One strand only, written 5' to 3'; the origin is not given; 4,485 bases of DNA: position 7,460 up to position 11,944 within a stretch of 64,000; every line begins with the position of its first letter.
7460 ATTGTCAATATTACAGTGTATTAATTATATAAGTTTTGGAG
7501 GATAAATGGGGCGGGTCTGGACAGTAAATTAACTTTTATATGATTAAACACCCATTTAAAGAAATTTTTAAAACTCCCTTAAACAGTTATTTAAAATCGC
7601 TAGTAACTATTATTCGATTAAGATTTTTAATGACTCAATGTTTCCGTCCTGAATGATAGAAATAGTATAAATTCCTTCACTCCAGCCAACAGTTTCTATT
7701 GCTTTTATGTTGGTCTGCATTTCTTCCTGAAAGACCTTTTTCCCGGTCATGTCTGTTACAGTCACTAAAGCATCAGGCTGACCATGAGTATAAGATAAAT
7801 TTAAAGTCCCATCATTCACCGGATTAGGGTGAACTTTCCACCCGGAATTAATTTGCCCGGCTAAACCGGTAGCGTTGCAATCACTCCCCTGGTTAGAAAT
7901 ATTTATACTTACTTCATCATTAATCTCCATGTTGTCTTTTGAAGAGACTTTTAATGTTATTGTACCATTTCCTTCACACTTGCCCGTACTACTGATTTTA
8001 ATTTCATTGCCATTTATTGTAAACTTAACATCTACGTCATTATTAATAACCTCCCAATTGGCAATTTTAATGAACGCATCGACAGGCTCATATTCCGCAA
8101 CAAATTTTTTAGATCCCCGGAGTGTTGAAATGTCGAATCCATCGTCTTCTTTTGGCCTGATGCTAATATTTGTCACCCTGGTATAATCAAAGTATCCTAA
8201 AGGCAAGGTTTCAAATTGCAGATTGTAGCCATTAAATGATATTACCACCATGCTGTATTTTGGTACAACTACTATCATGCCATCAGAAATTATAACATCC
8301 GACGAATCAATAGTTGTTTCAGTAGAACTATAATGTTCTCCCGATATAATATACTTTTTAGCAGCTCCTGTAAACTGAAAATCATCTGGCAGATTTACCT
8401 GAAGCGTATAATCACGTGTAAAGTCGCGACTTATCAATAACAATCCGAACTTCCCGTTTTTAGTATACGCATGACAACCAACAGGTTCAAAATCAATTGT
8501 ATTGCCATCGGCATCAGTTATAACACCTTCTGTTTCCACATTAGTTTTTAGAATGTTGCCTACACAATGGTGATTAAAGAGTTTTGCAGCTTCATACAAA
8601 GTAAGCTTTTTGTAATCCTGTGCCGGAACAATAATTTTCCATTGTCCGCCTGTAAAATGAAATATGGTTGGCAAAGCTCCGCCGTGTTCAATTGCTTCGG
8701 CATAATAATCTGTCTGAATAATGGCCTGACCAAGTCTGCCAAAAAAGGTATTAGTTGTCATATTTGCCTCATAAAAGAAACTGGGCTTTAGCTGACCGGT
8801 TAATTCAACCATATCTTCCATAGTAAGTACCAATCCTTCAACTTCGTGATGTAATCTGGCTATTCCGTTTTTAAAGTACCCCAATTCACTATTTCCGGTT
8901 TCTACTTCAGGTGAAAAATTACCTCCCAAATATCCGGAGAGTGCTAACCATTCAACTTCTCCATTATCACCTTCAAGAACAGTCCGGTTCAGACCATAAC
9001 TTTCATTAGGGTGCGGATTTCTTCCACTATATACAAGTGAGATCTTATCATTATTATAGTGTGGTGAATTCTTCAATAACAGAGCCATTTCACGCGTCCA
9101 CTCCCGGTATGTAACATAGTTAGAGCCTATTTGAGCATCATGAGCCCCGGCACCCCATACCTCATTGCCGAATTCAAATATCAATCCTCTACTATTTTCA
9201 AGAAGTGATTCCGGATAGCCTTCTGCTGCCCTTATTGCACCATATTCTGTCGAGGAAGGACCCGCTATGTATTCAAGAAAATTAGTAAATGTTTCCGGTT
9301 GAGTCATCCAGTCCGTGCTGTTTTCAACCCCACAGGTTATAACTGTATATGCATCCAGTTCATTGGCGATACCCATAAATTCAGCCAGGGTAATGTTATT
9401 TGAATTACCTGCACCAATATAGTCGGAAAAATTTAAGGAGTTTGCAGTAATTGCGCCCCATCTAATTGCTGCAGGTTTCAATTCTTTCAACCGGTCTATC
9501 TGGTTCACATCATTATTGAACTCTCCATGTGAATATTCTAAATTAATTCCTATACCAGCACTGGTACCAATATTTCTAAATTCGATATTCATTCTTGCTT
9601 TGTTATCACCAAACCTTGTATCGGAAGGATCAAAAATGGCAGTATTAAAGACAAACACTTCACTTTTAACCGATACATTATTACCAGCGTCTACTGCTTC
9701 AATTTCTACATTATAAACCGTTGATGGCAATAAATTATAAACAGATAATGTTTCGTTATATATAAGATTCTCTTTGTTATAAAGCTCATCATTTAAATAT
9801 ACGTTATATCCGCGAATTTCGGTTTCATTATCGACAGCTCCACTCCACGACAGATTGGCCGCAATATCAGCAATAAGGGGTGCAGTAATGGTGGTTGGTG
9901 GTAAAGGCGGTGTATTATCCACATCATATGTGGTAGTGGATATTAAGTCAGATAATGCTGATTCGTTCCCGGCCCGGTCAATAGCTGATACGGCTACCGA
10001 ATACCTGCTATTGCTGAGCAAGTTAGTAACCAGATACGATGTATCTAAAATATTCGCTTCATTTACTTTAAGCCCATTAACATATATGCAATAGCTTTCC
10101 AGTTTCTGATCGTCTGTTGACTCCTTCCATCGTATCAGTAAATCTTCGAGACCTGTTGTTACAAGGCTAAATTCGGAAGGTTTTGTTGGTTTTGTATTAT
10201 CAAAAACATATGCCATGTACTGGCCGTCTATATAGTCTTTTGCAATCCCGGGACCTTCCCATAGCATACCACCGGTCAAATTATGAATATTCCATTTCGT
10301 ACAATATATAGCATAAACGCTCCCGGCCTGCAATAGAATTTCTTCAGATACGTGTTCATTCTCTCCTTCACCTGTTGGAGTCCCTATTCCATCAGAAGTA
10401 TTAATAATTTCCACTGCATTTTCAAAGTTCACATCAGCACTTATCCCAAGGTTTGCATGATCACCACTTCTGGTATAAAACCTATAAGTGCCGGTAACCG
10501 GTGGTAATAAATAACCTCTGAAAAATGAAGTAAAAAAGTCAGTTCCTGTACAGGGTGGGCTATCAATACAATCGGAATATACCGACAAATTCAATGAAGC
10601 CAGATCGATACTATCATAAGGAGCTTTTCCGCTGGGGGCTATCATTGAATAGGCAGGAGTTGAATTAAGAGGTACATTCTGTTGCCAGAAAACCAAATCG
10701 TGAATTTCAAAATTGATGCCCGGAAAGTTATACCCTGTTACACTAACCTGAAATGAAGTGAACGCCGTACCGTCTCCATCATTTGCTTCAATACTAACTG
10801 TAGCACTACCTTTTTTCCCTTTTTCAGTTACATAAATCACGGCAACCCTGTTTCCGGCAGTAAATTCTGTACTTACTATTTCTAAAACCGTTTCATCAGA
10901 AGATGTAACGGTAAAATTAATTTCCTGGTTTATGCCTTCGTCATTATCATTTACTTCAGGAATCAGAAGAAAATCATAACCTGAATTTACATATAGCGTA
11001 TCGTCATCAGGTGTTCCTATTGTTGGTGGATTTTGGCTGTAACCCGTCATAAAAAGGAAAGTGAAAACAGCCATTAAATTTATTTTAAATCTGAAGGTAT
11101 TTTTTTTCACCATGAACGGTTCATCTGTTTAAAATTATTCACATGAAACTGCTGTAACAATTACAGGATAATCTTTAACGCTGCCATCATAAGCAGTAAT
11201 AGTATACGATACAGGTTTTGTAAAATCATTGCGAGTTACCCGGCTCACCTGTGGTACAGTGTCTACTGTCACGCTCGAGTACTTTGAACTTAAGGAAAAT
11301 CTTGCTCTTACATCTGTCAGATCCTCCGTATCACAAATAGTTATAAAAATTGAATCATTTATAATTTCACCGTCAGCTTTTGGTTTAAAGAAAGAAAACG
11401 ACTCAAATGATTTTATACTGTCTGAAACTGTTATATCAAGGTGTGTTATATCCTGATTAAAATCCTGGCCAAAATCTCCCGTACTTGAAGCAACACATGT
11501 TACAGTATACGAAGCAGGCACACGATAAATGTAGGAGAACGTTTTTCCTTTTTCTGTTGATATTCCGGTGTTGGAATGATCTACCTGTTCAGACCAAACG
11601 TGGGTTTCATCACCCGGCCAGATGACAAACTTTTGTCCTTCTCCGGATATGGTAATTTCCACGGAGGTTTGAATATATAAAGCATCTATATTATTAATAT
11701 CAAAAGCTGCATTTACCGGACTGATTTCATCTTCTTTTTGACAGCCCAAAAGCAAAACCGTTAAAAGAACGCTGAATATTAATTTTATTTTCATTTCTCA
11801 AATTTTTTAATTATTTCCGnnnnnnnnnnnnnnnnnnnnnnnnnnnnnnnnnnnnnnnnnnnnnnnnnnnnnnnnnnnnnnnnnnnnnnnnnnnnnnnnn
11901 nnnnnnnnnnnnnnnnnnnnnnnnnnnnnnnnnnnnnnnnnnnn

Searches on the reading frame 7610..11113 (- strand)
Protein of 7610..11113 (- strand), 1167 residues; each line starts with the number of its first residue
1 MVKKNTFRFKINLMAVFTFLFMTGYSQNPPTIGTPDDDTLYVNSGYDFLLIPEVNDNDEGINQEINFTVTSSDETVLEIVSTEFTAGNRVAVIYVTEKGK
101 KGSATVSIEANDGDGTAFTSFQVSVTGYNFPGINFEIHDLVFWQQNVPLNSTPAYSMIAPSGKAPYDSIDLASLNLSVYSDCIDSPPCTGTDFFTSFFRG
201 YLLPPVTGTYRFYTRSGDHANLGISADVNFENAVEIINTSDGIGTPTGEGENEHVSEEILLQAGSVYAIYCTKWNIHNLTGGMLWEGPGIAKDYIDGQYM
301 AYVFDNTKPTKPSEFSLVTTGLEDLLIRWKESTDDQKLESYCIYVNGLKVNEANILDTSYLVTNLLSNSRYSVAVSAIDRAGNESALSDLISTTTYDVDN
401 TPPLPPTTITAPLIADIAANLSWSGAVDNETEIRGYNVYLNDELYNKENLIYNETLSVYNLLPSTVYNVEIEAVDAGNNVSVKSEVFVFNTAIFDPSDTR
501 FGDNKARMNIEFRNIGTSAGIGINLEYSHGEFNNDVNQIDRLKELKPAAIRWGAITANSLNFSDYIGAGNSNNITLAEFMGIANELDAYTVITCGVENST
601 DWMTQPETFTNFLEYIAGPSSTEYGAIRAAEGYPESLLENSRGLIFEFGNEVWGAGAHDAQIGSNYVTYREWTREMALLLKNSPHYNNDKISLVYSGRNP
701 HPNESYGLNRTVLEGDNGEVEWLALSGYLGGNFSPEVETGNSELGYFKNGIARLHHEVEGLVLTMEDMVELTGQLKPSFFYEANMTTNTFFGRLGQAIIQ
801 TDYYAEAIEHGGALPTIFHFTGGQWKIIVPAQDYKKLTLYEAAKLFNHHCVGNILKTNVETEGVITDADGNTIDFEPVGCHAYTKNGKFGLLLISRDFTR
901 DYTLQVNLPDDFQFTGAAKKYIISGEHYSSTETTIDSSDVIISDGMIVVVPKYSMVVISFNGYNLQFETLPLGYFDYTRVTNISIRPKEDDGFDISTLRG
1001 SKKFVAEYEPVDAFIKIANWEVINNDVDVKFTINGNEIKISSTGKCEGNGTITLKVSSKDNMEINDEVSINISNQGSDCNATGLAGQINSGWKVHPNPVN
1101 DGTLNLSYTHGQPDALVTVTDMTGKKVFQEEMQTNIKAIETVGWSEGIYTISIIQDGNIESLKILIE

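Call 17: search_protein_families(library=pfam, proteins=[window:7610-11113:-], max_evalue=0.001)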
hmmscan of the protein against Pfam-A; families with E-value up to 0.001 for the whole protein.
window:7610-11113:- (1167 aa): 6 families
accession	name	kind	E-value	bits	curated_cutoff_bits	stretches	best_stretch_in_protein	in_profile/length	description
PF00041.27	fn3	-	2.9e-13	50.3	25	2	311-389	2-79/84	Fibronectin type III domain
PF18962.6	Por_Secre_tail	-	8.3e-08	32.9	27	1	1094-1166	1-75/75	Secretion system C-terminal sorting domain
PF07691.17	PA14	-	1.4e-05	25.4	24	1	185-269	37-114/147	PA14 domain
PF18370.7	RGI_lyase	-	0.00012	22.8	27.8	0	324-377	18-72/86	Rhamnogalacturonan I lyases beta-sheet domain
PF25059.1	FN3_DSCAM-DSCAML_C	-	0.00017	22.3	39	0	354-403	41-89/89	DSCAM/DSCAML C-terminal Fn3-like domain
PF10528.15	GLEYA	-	0.00057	20.6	26.2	0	195-269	2-72/91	GLEYA domain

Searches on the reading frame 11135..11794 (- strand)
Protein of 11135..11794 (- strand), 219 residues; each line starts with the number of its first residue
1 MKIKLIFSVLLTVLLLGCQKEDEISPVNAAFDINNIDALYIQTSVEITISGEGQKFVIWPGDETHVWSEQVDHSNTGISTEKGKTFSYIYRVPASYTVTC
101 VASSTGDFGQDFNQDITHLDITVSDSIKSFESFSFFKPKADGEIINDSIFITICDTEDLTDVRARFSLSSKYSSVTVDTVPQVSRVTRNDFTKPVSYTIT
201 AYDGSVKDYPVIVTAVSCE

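Call 6: search_protein_families(library=pfam, proteins=[window:11135-11794:-], max_evalue=0.01)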
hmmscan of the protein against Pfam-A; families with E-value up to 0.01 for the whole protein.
window:11135-11794:- (219 aa): 1 family
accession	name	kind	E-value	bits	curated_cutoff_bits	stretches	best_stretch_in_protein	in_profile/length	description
PF16410.10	DUF5018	-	1.9e-08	34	38.2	1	126-211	132-211/352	Domain of unknown function (DUF5018)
